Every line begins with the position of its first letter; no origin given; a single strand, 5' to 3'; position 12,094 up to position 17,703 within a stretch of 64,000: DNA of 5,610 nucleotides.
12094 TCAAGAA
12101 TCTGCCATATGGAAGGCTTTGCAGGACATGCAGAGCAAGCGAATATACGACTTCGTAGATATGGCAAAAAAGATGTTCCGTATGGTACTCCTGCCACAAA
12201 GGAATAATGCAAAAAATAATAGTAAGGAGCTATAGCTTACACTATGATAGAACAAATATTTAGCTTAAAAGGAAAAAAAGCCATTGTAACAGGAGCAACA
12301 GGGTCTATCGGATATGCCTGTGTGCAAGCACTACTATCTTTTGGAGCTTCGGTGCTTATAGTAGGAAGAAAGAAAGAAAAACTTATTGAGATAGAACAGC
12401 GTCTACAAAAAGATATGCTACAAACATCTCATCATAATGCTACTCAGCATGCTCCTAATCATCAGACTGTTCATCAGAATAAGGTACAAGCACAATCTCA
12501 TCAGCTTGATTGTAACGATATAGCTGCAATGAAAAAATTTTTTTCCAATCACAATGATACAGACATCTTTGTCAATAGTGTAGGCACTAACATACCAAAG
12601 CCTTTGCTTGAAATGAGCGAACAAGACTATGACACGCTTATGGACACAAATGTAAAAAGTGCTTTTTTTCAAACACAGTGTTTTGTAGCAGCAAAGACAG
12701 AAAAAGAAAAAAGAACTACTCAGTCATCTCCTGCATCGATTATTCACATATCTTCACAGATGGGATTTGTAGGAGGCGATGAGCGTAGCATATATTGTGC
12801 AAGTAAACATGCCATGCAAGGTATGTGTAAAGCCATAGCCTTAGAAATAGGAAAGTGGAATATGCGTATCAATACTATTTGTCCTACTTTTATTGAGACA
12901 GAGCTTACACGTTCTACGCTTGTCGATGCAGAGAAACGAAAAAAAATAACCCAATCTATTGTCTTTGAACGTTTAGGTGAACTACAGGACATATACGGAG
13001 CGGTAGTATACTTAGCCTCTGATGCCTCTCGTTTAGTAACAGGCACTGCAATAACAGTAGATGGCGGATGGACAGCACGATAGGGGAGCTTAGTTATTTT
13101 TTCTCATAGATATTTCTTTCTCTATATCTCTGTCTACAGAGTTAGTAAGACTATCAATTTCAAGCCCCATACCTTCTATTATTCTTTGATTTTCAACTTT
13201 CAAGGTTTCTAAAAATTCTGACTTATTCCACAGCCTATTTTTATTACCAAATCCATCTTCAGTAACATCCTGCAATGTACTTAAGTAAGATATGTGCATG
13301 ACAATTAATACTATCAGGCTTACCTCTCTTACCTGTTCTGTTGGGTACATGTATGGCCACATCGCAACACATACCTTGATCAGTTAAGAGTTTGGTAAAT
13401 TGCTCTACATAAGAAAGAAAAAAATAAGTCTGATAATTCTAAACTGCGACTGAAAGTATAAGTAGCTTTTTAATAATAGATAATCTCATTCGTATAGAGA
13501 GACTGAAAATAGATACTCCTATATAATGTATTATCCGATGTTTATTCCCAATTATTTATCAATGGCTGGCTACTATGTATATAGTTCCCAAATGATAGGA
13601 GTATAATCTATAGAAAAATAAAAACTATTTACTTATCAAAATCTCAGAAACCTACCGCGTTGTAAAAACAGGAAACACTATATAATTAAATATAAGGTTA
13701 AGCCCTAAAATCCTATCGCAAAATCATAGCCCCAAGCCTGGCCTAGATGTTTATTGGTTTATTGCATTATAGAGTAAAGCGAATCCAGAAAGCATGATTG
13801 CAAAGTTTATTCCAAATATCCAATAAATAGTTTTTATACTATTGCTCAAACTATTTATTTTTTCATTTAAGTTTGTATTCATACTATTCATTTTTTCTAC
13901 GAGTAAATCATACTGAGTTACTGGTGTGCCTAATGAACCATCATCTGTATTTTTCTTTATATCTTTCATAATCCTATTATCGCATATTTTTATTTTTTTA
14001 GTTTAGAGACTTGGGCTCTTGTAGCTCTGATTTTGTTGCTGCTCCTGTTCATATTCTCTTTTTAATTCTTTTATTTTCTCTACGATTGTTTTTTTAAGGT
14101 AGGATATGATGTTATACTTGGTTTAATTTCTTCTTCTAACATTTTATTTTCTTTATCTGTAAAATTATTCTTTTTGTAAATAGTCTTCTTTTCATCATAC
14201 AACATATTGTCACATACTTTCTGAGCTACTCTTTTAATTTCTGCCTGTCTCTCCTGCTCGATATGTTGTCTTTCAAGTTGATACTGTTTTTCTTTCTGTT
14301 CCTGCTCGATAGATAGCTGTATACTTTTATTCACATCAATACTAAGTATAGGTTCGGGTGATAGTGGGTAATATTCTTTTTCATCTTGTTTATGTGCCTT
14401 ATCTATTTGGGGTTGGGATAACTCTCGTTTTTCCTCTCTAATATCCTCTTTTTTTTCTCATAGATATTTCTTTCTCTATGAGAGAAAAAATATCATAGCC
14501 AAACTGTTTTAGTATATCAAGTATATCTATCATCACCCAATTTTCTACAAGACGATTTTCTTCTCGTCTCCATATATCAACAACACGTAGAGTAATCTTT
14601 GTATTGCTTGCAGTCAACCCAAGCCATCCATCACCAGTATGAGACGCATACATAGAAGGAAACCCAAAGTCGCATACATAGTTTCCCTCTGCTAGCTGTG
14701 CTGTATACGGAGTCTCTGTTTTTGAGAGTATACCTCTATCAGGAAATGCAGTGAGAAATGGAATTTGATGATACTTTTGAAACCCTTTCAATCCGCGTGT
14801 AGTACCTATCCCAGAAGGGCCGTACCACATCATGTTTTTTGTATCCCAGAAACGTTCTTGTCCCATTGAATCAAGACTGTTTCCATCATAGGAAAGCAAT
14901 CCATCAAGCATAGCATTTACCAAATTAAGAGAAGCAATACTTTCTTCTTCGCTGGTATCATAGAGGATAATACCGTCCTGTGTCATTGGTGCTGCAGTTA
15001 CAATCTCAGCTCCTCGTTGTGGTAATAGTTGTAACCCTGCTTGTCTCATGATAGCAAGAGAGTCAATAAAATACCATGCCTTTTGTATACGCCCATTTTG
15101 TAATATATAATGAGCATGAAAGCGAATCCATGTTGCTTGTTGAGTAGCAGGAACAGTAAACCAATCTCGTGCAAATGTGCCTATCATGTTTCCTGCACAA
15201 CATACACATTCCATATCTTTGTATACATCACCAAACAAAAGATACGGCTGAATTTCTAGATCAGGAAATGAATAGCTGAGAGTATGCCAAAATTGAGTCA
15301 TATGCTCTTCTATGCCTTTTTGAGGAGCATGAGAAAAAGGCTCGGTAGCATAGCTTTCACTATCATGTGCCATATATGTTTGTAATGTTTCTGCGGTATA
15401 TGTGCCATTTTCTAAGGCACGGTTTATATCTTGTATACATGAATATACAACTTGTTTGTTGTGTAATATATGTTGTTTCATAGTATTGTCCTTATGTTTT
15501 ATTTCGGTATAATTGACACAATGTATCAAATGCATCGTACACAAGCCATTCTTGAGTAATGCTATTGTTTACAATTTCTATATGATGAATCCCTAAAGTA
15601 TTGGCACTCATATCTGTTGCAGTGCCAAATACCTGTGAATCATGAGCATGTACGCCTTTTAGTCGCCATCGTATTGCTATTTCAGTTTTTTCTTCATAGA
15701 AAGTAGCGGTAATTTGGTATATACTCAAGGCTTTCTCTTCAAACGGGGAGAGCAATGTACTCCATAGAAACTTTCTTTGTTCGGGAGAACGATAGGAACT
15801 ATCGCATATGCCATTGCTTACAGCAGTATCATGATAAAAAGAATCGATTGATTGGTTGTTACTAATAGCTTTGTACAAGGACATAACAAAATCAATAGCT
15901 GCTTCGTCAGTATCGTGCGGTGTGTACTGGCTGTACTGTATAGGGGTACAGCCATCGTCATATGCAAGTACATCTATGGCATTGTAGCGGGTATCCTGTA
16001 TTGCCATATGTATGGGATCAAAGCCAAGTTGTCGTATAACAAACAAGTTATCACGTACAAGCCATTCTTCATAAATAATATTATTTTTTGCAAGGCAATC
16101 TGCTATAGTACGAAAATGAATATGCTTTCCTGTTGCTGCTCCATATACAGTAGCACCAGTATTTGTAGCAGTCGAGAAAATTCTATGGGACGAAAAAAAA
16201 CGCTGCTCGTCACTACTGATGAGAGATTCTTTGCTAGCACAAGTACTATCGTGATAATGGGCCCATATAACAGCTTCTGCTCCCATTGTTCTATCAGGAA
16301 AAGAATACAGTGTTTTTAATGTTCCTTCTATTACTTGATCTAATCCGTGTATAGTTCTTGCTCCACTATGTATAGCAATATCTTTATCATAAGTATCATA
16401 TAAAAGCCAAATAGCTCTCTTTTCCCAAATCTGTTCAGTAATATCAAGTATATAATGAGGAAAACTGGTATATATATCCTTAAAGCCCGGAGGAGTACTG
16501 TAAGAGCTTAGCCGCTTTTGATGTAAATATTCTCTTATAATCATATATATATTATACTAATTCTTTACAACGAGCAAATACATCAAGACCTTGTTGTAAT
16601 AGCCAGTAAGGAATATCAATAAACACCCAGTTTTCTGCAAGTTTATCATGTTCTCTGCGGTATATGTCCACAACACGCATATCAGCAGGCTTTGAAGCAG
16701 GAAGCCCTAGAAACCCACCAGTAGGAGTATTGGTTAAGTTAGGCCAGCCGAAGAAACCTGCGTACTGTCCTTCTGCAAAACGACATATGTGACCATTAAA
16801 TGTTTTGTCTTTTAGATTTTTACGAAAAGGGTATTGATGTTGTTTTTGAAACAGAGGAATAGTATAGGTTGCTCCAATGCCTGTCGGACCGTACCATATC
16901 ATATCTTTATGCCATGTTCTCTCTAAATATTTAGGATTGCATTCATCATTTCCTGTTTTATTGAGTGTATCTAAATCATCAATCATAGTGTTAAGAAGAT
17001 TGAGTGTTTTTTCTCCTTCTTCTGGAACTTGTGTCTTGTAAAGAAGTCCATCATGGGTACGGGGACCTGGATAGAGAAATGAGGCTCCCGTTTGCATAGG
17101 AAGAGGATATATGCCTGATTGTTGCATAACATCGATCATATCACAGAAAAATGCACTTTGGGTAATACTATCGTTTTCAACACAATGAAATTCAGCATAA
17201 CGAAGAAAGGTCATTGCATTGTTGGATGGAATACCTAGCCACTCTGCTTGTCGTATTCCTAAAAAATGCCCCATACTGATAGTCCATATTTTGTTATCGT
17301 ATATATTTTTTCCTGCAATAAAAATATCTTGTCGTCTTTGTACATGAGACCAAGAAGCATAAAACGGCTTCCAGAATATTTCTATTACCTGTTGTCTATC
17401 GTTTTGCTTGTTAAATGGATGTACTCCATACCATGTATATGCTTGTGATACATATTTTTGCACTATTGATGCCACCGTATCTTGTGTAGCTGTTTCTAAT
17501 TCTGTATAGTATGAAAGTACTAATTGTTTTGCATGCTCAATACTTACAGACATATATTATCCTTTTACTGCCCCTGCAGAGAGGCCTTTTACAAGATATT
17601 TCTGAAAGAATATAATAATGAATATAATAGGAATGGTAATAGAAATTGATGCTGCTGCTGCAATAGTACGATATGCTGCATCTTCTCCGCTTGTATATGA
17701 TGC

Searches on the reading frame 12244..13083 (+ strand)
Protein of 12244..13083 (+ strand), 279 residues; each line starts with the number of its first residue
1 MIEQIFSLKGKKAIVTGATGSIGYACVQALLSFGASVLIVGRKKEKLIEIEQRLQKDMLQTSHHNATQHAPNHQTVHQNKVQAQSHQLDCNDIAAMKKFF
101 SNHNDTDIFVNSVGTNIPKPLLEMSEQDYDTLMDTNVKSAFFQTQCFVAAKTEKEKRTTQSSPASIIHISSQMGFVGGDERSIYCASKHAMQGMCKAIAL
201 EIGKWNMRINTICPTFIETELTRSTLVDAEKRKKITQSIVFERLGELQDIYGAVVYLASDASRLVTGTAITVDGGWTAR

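Call 3: search_protein_families(library=pfam, proteins=[window:12244-13083:+], max_evalue=0.01)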
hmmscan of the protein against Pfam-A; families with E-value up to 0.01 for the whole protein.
window:12244-13083:+ (279 aa): 10 families
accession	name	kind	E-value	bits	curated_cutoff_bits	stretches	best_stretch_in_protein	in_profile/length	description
PF13561.12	adh_short_C2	-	7.1e-43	147.3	27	1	17-277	1-236/236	Enoyl-(Acyl carrier protein) reductase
PF00106.31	adh_short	-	1.1e-35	123.3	26.6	1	11-225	1-190/195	short chain dehydrogenase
PF23441.1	SDR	-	2.7e-07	30.7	27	1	106-275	91-254/258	SDR-like rossmann domain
PF01370.27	Epimerase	-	1.1e-06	28.7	20.9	1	14-202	2-160/240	NAD dependent epimerase/dehydratase family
PF08659.16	KR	-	1.9e-06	28.3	22.6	1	14-200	4-173/180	KR domain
PF02719.21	Polysacc_synt_2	-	7e-05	22.6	20.2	1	14-63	2-52/293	Polysaccharide biosynthesis protein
PF07993.18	NAD_binding_4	-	0.0018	17.9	20.1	1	15-176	1-140/258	Male sterility protein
PF01488.26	Shikimate_DH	-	0.0023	18.5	24.3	1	3-63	4-65/138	Shikimate / quinate 5-dehydrogenase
PF05368.20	NmrA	-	0.0062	16.6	27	0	11-47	3-39/298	NmrA-like family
PF13460.12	NAD_binding_10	-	0.0063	16.8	27.2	0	17-62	1-47/184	NAD(P)H-binding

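Call 4: search_protein_families(library=padloc, proteins=[window:12244-13083:+], max_evalue=0.001)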
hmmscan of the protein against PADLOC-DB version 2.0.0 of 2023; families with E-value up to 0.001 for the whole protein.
window:12244-13083:+ (279 aa): 0 families

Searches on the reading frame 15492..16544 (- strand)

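Call 94: search_protein_families(library=pfam, proteins=[window:15492-16544:-], max_evalue=0.00001)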
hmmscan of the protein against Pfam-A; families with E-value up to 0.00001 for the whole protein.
window:15492-16544:- (350 aa): 1 family
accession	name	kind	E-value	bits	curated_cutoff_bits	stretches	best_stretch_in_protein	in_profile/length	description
PF07366.18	SnoaL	-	2.7e-13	50.3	28.4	0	222-345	5-126/126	SnoaL-like polyketide cyclase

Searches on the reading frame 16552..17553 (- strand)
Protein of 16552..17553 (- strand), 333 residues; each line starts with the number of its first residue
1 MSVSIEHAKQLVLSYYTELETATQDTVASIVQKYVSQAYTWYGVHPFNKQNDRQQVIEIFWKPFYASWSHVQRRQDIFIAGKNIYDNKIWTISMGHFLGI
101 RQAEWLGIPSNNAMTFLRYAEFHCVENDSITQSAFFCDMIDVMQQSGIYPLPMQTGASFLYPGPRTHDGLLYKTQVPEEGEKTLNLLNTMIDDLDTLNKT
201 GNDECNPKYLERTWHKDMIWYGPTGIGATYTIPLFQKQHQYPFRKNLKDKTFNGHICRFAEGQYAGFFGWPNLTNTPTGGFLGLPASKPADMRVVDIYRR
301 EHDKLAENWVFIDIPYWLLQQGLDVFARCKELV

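Call 94: search_protein_families(library=pfam, proteins=[window:16552-17553:-], max_evalue=0.00001)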
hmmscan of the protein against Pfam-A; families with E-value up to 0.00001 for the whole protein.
window:16552-17553:- (333 aa): 1 family
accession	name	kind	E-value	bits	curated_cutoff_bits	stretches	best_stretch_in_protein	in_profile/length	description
PF07366.18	SnoaL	-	8e-08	32.6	28.4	0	274-313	78-118/126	SnoaL-like polyketide cyclase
